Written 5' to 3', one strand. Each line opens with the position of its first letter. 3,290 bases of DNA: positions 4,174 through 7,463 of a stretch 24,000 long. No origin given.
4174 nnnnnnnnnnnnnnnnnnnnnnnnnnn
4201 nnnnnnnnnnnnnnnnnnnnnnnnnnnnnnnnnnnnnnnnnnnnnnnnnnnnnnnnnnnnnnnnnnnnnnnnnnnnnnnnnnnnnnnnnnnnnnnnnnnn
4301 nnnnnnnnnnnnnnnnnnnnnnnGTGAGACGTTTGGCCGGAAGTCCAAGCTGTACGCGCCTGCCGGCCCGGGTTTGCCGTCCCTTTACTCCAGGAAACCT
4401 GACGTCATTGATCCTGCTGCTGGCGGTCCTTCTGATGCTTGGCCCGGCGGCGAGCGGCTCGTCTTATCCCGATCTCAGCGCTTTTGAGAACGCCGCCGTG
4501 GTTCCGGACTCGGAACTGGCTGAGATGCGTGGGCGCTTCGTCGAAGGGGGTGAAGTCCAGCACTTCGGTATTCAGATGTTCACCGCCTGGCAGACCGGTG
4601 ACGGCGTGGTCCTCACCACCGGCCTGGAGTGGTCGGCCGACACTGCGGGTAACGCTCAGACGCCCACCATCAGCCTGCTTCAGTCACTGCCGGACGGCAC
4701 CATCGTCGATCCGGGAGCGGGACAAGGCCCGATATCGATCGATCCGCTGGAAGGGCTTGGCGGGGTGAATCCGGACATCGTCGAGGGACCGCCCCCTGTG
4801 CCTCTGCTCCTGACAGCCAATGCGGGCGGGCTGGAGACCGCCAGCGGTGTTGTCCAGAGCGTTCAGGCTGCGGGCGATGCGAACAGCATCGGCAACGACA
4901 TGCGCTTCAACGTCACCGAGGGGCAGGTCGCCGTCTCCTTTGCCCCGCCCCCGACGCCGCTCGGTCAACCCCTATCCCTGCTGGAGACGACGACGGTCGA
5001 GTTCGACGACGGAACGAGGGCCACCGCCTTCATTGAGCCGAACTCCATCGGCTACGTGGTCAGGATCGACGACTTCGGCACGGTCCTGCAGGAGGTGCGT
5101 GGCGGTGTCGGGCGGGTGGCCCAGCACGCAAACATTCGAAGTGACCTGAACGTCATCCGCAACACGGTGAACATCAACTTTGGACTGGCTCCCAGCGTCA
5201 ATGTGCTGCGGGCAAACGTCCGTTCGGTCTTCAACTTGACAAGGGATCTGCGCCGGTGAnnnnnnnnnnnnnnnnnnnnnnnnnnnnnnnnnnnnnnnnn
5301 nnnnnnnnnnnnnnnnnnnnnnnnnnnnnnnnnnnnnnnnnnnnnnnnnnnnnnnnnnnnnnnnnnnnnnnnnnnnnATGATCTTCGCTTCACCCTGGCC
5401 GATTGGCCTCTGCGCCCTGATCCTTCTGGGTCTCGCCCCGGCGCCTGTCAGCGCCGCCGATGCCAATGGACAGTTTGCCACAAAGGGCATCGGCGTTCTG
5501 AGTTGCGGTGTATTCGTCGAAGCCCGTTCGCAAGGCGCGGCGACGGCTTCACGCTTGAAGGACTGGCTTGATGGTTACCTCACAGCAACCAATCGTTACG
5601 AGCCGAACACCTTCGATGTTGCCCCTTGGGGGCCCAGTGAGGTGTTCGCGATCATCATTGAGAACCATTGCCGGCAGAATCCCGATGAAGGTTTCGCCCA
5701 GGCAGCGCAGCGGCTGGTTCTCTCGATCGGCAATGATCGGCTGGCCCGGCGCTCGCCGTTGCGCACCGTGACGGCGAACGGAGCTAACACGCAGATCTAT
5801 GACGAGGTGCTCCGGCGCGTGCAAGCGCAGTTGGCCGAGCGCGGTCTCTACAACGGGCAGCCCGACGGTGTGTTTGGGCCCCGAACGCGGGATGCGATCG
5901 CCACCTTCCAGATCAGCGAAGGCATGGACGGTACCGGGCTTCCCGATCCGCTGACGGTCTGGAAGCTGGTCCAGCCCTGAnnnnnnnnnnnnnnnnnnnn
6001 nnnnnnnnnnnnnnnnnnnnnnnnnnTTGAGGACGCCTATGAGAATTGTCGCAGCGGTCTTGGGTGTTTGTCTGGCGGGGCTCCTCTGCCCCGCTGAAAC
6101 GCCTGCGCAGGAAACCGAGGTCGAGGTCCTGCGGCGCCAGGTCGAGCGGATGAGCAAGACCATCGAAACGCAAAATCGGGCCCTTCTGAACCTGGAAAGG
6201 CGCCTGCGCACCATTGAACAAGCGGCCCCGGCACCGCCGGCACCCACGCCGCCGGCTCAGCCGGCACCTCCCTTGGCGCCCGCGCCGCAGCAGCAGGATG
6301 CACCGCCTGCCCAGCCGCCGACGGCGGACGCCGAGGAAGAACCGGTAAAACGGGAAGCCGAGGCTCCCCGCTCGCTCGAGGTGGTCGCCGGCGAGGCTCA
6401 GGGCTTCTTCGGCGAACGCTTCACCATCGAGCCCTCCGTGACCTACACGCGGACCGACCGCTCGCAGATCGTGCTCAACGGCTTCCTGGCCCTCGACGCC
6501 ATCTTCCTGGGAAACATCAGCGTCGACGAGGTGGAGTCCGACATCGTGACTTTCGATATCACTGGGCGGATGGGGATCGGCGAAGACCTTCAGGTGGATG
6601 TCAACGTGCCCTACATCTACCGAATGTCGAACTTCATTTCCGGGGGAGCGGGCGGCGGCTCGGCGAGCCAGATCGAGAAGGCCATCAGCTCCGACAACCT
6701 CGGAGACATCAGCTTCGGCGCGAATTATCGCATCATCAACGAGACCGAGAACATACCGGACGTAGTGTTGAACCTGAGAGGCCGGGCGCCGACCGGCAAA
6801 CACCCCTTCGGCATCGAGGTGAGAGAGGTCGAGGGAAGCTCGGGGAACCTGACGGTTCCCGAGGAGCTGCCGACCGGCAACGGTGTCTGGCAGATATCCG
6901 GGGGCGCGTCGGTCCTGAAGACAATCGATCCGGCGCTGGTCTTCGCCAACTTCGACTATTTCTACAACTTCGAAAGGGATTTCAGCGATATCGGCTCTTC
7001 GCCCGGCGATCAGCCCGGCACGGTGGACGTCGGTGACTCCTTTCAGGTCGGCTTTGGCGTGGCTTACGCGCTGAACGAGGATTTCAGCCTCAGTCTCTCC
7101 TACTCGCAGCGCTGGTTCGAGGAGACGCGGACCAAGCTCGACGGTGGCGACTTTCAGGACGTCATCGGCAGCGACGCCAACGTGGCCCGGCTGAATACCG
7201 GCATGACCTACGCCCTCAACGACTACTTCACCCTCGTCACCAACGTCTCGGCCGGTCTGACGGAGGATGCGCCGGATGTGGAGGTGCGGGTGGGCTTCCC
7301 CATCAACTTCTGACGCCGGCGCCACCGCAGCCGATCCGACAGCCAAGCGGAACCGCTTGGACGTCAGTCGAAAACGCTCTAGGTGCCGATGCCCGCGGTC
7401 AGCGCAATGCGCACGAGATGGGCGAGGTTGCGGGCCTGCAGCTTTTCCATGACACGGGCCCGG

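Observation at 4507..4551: Shared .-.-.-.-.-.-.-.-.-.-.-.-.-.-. motif in two otherwise unrelated secreted proteins: a candidate propeptide/cleavage signal for the C39 peptidase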

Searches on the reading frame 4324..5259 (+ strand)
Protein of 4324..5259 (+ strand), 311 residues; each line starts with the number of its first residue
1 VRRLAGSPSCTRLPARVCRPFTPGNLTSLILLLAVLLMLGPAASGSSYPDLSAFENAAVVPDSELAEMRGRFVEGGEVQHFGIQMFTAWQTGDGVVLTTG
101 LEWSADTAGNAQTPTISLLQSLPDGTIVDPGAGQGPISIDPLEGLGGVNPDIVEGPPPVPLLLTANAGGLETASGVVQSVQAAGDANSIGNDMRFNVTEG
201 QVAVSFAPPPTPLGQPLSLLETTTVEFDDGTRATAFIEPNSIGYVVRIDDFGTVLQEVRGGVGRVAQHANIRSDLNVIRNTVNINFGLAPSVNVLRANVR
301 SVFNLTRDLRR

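Call 5: search_protein_families(library=pfam, proteins=[window:4324-5259:+], max_evalue=0.01)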
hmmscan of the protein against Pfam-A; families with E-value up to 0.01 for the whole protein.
window:4324-5259:+ (311 aa): 0 families

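Call 6: search_protein_families(library=ncbifam, proteins=[window:4324-5259:+], max_evalue=0.01)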
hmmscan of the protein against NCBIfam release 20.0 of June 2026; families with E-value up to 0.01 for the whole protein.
window:4324-5259:+ (311 aa): 1 family
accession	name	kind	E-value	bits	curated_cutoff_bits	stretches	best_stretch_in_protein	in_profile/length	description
NF058559.1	FblAmlydFapE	equivalog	2.9e-25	88.9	250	2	168-291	109-225/247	fibril amyloid subunit FapE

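Call 14: find_homologous_proteins(query=window:4324-5259:+, max_evalue=0.001)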
Query window:4324-5259:+ (311 aa): 8 proteins with E <= 0.001 among 8000 candidates.
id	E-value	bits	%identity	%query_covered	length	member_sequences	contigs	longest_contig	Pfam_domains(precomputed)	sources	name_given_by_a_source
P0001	4.0e-199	678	100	100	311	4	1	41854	-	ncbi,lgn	-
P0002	3.9e-113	396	69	86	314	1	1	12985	-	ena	-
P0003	2.0e-102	360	63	85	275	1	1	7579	-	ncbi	-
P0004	1.0e-91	325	60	84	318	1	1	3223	-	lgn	-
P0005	1.0e-86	309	58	83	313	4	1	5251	-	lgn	-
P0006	1.5e-77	279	56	78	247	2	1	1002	-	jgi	jgi:hypothetical protein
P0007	4.2e-68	248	52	84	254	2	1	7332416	-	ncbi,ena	-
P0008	2.4e-57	212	46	82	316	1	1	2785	-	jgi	jgi:hypothetical protein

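Call 28: search_protein_representatives(alignment_id=A1)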
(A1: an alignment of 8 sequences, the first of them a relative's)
Query: 8 sequences, 300 profile positions. Proteins with E-value up to 0.001 (for the whole library): 372; up to 1e-10: 248; up to 1e-30: 21. The best 150 are listed.
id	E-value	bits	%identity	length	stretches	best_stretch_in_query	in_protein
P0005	1.1e-143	494.3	-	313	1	1-300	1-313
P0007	1.4e-121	421.6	-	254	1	34-299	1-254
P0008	3.8e-108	377.5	-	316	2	150-299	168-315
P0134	7.3e-103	360.2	-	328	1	26-300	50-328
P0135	1.2e-79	284.0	-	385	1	27-300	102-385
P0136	3.6e-56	206.9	-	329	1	21-298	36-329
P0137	3.2e-53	197.2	-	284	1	31-298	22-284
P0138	2.9e-51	190.8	-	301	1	27-298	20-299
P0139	5.0e-51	190.0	-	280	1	26-298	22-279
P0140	3.0e-49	184.1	-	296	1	14-275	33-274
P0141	1.3e-40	155.8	-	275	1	26-292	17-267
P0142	2.4e-40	154.9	-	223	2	153-299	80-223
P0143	7.5e-38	146.7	-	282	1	28-282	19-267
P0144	6.5e-37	143.7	-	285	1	18-294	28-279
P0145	1.4e-36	142.6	-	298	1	29-299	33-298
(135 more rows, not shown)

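Call 45: predict_structure(alignment_id=A4)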
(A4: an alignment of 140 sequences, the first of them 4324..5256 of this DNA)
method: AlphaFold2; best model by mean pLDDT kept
length: 311 residues; sequences in the alignment: 140
mean_pLDDT: 78.4   pTM: 0.67
mean pLDDT of the five models: 78.4, 77.6, 77.6, 77.4, 76.8
residues with pLDDT >= 90: 120; 70-90: 88; 50-70: 89; < 50: 14
segments of 3 or more residues with pLDDT < 50: 1-3, 309-311
pLDDT, mean of each block of 10 residues (from residue 1): 50 50 59 72 63 81 69 65 95 96 88 92 89 62 57 68 78 91 97 90 63 88 93 95 96 96 93 98 90 56 56 44
secondary structure, 60 per line:
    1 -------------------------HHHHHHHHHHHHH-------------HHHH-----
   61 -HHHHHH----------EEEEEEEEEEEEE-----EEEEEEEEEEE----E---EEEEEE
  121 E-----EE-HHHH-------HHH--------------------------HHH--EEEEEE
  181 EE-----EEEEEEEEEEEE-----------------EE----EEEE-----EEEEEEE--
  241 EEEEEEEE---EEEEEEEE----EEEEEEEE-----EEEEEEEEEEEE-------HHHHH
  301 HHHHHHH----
elements in order: H26-38 H52-55 H62-67 E78-90 E96-106 E115-121 H130-133 E175-182 E188-199 E223-226 E232-238 E241-248 E252-259 E264-271 E277-288 H296-307

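Call 50: fold_search(model_id=the predicted structure, library=pdb)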
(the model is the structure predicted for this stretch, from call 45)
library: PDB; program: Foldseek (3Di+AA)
matches with E <= 10: 991; with E <= 0.001: 0
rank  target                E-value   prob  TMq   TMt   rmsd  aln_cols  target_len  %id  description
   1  2ich_A                1.4e-02  0.38  0.15  0.14  16.2       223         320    8  CRYSTAL STRUCTURE OF A PUTATIVE ATTH (NE1406) FROM NITROSOMONAS EUROPAEA AT 2.00 A RESOLUTION (released 2006-10-03)
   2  2ich_B                2.4e-02  0.35  0.16  0.16  15.8       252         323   10  CRYSTAL STRUCTURE OF A PUTATIVE ATTH (NE1406) FROM NITROSOMONAS EUROPAEA AT 2.00 A RESOLUTION (released 2006-10-03)
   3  7dmn                  7.2e-02  0.30  0.18  0.16  16.2       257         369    5  Crystal structure of two pericyclases catalyzing [4+2] cycloaddition (released 2021-10-06)
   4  7e5t_B                8.1e-02  0.23  0.17  0.15  16.5       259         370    6  Crystal structure of Fsa2 (released 2021-06-30)
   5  2w7q_B                1.2e-01  0.10  0.11  0.15  15.7       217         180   10  Structure of Pseudomonas aeruginosa LolA (released 2009-12-29)
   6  4gf4                  1.2e-01  0.04  0.09  0.09  20.4       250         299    8  Low pH structure of Pseudomonas putida OprB (released 2012-10-24)
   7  7e22                  1.3e-01  0.66  0.18  0.15  10.5       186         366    7  Crystal structure of two pericyclases catalyzing [4+2] cycloaddition (released 2022-02-09)
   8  7e5t_C                1.4e-01  0.18  0.17  0.14  16.4       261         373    6  Crystal structure of Fsa2 (released 2021-06-30)
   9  4ghb_B                1.5e-01  0.15  0.14  0.16  11.6       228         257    5  Crystal structure of a porin-like protein (BACUNI_01323) from Bacteroides uniformis ATCC 8492 at 2.32 A resolution (released 2012-08-29)
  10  6kaw                  1.6e-01  0.54  0.17  0.14  10.2       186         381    8  Crystal structure of CghA (released 2020-06-24)
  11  6kbc                  1.6e-01  0.33  0.16  0.14  11.7       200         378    7  Crystal structure of CghA with Sch210972 (released 2020-06-24)
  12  7e5t_A                1.7e-01  0.51  0.16  0.14  10.7       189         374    7  Crystal structure of Fsa2 (released 2021-06-30)
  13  7e5t_E                1.8e-01  0.16  0.15  0.13  16.7       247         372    6  Crystal structure of Fsa2 (released 2021-06-30)
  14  7e5t_D                2.5e-01  0.21  0.16  0.14  11.8       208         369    6  Crystal structure of Fsa2 (released 2021-06-30)
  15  7zvc_A                2.9e-01  0.12  0.14  0.16  14.4       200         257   10  Second crystal form of the mature glutamic-class prolyl-endopeptidase neprosin at 1.85 A resolution. (released 2022-08-10)
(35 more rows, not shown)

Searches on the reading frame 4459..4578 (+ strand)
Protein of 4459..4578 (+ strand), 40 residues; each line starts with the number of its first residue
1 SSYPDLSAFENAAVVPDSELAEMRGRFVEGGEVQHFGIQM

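Call 44: search_protein_families(library=ncbifam, proteins=[window:4459-4578:+], max_evalue=10)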
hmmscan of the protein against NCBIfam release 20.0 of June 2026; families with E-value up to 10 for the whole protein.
seq(40 aa): 1 family
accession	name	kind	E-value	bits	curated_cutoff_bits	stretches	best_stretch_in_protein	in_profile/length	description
NF058559.1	FblAmlydFapE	equivalog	1.1e-05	24.7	250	1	12-40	26-54/247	fibril amyloid subunit FapE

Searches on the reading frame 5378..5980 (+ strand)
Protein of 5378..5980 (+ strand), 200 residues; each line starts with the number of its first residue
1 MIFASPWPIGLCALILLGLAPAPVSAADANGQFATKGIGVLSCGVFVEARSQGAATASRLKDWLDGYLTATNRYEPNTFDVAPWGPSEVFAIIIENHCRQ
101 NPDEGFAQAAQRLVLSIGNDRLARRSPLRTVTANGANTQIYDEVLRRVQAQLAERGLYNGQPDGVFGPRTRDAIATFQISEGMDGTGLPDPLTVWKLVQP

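Call 5: search_protein_families(library=pfam, proteins=[window:5378-5980:+], max_evalue=0.01)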
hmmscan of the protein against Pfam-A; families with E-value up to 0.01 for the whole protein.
window:5378-5980:+ (200 aa): 2 families
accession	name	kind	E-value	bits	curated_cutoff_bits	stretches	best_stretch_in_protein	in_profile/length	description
PF01471.23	PG_binding_1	-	1.1e-11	45.1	23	1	145-194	5-54/57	Putative peptidoglycan binding domain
PF08823.16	PG_binding_2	-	0.00012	22.7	21.1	1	139-181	12-54/74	Putative peptidoglycan binding domain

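Call 6: search_protein_families(library=ncbifam, proteins=[window:5378-5980:+], max_evalue=0.01)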
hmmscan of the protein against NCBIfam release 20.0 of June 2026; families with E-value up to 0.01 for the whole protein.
window:5378-5980:+ (200 aa): 4 families
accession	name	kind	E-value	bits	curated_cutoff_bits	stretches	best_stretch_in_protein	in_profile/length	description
TIGR03979.1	His_Ser_Rich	equivalog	6.5e-09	36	121.65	1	133-188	122-177/190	His-Xaa-Ser repeat protein HxsA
TIGR02869.1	spore_SleB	equivalog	6.7e-08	32.6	236.5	1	143-197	14-68/201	spore cortex-lytic enzyme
NF004786.0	PRK06132.1-3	equivalog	0.00016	20.6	329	1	142-184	220-262/418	hypothetical protein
NF052335.1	PdgHdaseHSB129560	equivalog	0.0035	16.7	500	1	133-191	265-322/330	peptidoglycan hydrolase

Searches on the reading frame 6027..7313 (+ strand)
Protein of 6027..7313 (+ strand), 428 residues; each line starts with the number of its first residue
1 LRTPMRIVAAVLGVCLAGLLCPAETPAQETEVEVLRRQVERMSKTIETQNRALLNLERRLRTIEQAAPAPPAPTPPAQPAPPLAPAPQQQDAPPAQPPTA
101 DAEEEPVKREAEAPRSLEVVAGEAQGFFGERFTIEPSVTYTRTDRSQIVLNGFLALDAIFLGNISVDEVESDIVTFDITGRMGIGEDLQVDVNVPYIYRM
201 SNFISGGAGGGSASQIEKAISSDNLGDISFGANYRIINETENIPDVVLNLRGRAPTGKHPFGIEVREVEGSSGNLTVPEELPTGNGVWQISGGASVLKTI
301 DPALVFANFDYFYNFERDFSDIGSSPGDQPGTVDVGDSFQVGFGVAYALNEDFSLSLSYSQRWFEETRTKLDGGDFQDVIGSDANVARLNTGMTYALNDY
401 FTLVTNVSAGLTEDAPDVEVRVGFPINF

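Call 5: search_protein_families(library=pfam, proteins=[window:6027-7313:+], max_evalue=0.01)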
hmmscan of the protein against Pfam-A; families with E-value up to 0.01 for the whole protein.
window:6027-7313:+ (428 aa): 2 families
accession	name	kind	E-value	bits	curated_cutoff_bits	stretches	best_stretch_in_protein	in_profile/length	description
PF13557.12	Phenol_MetA_deg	-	1.2e-09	39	22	1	281-423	110-237/242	Putative MetA-pathway of phenol degradation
PF13505.12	OMP_b-brl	-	0.00062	20.4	28.7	1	305-377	103-168/175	Outer membrane protein beta-barrel domain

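Call 6: search_protein_families(library=ncbifam, proteins=[window:6027-7313:+], max_evalue=0.01)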
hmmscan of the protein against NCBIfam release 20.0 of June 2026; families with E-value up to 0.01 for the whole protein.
window:6027-7313:+ (428 aa): 3 families
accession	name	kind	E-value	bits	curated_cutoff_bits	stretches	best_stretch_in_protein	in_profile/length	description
NF058560.1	FblAmlydTptrFapF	equivalog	3.4e-132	441.2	700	1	13-428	6-420/420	fibril amyloid transporter FapF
NF050079.1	pilus_FilC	exception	6.7e-17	61.9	630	1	155-427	134-377/384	putative pilus system protein FilC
TIGR01414.1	autotrans_barl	domain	0.0063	15.6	16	0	355-428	359-432/432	autotransporter outer membrane beta-barrel domain-containing protein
